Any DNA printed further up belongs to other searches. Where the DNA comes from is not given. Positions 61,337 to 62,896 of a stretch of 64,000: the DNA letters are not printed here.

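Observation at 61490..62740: Ser/Thr kinase domain split by an insertion of about 415 aa between the catalytic loop and the DFG motif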

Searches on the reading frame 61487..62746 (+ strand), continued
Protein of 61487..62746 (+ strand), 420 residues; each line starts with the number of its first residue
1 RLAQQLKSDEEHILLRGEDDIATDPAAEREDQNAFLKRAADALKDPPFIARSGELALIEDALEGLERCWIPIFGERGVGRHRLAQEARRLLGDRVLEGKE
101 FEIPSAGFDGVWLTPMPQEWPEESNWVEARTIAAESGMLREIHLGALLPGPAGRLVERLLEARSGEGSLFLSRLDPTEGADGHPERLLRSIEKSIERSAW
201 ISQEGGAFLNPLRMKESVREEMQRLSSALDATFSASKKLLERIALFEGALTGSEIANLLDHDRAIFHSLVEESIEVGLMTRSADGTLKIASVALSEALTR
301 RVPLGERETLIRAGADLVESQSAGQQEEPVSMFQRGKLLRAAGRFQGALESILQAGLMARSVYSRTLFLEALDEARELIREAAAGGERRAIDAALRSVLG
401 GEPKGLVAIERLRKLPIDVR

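Call 54: find_homologous_proteins(query=P0207, max_evalue=1e-40)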
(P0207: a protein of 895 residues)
Query P0207 (895 aa): 437 proteins with E <= 1e-40 among 8000 candidates; the best 120 are listed.
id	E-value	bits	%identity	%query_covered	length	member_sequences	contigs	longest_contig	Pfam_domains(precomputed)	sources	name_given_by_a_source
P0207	0.0e+0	2026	100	100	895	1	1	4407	PF07714.24,PF00069.32,PF00498.32,PF16697.11,PF01637.25,PF13191.13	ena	-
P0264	1.0e-279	949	53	99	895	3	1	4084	PF07714.24,PF00069.32,PF25201.1,PF00498.32,PF16697.11,PF13191.13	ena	-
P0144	1.3e-232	793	47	99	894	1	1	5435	PF07714.24,PF00069.32,PF00498.32,PF16697.11,PF13191.13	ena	-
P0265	1.0e-83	300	44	16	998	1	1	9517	PF07714.24,PF00069.32,PF03109.23,PF17667.8,PF01636.30,PF13191.13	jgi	jgi:serine/threonine protein kinase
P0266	1.3e-81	293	45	15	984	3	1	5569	PF07714.24,PF00069.32,PF03109.23,PF08308.18,PF14531.13,PF13620.13,PF17667.8,PF01636.30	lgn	-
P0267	2.3e-81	292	48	15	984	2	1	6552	PF07714.24,PF00069.32,PF12330.15,PF03109.23,PF08308.18,PF14531.13,PF13620.13,PF17667.8,PF01636.30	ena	-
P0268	1.1e-80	290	40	15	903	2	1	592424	PF07714.24,PF00069.32,PF03109.23,PF17667.8,PF01636.30,PF13191.13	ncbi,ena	-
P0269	3.0e-75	272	39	15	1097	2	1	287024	PF07714.24,PF00069.32,PF03109.23,PF17667.8,PF01636.30,PF13191.13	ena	-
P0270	2.9e-72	262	41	15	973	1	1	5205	PF06293.21,PF07714.24,PF00069.32,PF03109.23,PF14531.13,PF01636.30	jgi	jgi:serine/threonine protein kinase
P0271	3.6e-70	255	38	18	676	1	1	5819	PF06293.21,PF07714.24,PF00069.32,PF03109.23,PF17667.8,PF01636.30,PF13191.13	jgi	jgi:serine/threonine protein kinase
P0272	5.3e-69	252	39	15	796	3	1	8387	PF06293.21,PF07714.24,PF00069.32,PF03109.23,PF17667.8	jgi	-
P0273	9.2e-69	251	38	17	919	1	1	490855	PF06293.21,PF07714.24,PF00069.32,PF03109.23,PF17667.8,PF01636.30,PF13191.13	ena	-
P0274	2.0e-68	250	39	16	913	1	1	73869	PF14559.13,PF06293.21,PF07714.24,PF00069.32,PF00515.35,PF03109.23,PF14531.13,PF13432.13,PF13428.13,PF07719.24,PF01636.30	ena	-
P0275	3.9e-68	249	41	15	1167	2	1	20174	PF14559.13,PF07714.24,PF13431.13,PF00069.32,PF13414.13,PF03109.23,PF14531.13,PF17667.8,PF01636.30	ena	-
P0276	1.3e-66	244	37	17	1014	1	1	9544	PF14559.13,PF07714.24,PF00069.32,PF13414.13,PF00515.35,PF03109.23,PF13432.13,PF13428.13,PF13181.13,PF07719.24,PF01636.30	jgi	jgi:serine/threonine-protein kinase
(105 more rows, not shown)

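Call 57: search_protein_families(library=padloc, proteins=[P0207], max_evalue=0.001)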
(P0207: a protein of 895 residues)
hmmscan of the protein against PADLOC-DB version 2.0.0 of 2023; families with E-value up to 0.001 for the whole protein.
P0207 (895 aa): 37 families (the best 25 are shown)
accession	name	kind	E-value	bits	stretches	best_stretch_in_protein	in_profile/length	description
PDLC04053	PD-T4-6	-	1.4e-71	239.5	2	111-252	4-145/311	-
PDLC04042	PD-T4-6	-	1.4e-70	236.3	2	115-253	8-145/292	-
PDLC04138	mad6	-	5.8e-69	231.6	2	105-251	40-187/659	mads_6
PDLC04043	PD-T4-6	-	6.9e-63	211.3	2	110-253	9-151/452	-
PDLC04047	PD-T4-6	-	1.3e-61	206.5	2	107-256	1-150/327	-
PDLC04054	PD-T4-6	-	4.1e-61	205.3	2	116-255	10-149/347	-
PDLC04061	PD-T4-6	-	8.9e-60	201.6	2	115-254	15-157/510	-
PDLC04060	PD-T4-6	-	1.4e-59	200.3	2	116-253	8-144/486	-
PDLC04039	PD-T4-6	-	4.1e-55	185.6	2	109-252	7-149/458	-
PDLC04041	PD-T4-6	-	2.4e-54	183.2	2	115-256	27-168/443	-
PDLC04057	PD-T4-6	-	4.9e-53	178.7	2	116-250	8-141/443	-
PDLC04050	PD-T4-6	-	1.8e-49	167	2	115-252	62-198/480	-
PDLC04048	PD-T4-6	-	9.1e-49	164.7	2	116-253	10-147/354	-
PDLC04040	PD-T4-6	-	9.3e-45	151.4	2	124-253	2-138/547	-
PDLC01088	C3a189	-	5e-44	149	2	124-282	5-156/840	kinase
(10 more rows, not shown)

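Call 58: search_protein_families(library=ncbifam, proteins=[window:61487-62746:+, P0207], max_evalue=0.001)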
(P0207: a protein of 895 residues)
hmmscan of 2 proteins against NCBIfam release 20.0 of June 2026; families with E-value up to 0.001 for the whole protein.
window:61487-62746:+ (420 aa): 0 families

P0207 (895 aa): 21 families
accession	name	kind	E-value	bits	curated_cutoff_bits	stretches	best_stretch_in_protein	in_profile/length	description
NF033483.0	PknB_PASTA_kin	equivalog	8.5e-69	233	450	2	116-256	7-146/563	Stk1 family PASTA domain-containing Ser/Thr kinase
TIGR03903.1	TOMM_kin_cyc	equivalog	3.7e-50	170.8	705.75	3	142-254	4-116/1267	TOMM system kinase/cyclase fusion protein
NF047741.1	antiphage_MADS6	equivalog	1e-41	143.2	460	3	113-221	491-595/612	methylation-associated defense system protein kinase MAD6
NF052427.1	StpK7MSMEG_1200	equivalog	1.4e-40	139.4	900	2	113-251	4-142/601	serine/threonine protein kinase StpK7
NF009651.0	PRK13184.1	equivalog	1.5e-28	99.3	839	2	116-250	2-146/932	serine/threonine-protein kinase PknD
NF038150.1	lanthi_synth_IV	equivalog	5.3e-21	74.7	650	2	116-254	189-335/851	class IV lanthionine synthetase LanL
NF033442.0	BREX_PglW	equivalog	4e-20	71.2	990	2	116-253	512-645/1391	BREX system serine/threonine kinase PglW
NF053615.1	SerThrKinAfsKStmc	equivalog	2.5e-17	62.8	1300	1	109-250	6-145/809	protein serine/threonine kinase AfsK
NF049868.1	FhaB_Rv0019c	equivalog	1.1e-15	58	125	1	20-93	82-156/158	FHA domain-containing protein FhaB/FipA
NF041660.2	oxygluDhInhib_OdhI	equivalog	2.8e-10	40.2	200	1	26-93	59-125/130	oxoglutarate dehydrogenase inhibitor Odhl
NF033760.1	gliding_GltG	equivalog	3.2e-10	39.2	650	1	1-98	1-99/650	adventurous gliding motility protein GltG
NF038151.1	lanthi_synth_III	equivalog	1.3e-09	37.1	575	1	114-255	218-374/833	class III lanthionine synthetase LanKC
TIGR03354.1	VI_FHA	hypoth_equivalog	2.2e-09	37.7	120.25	1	24-94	25-100/420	type VI secretion system-associated FHA domain protein TagH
NF052573.1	HisKinEspAMyxo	equivalog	6.5e-09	34.4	1400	1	22-92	45-115/755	serine histidine kinase EspA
NF043056.1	T4SS_LegK1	equivalog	8.7e-09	34.5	550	1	765-885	226-351/516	Dot/Icm T4SS effector kinase LegK1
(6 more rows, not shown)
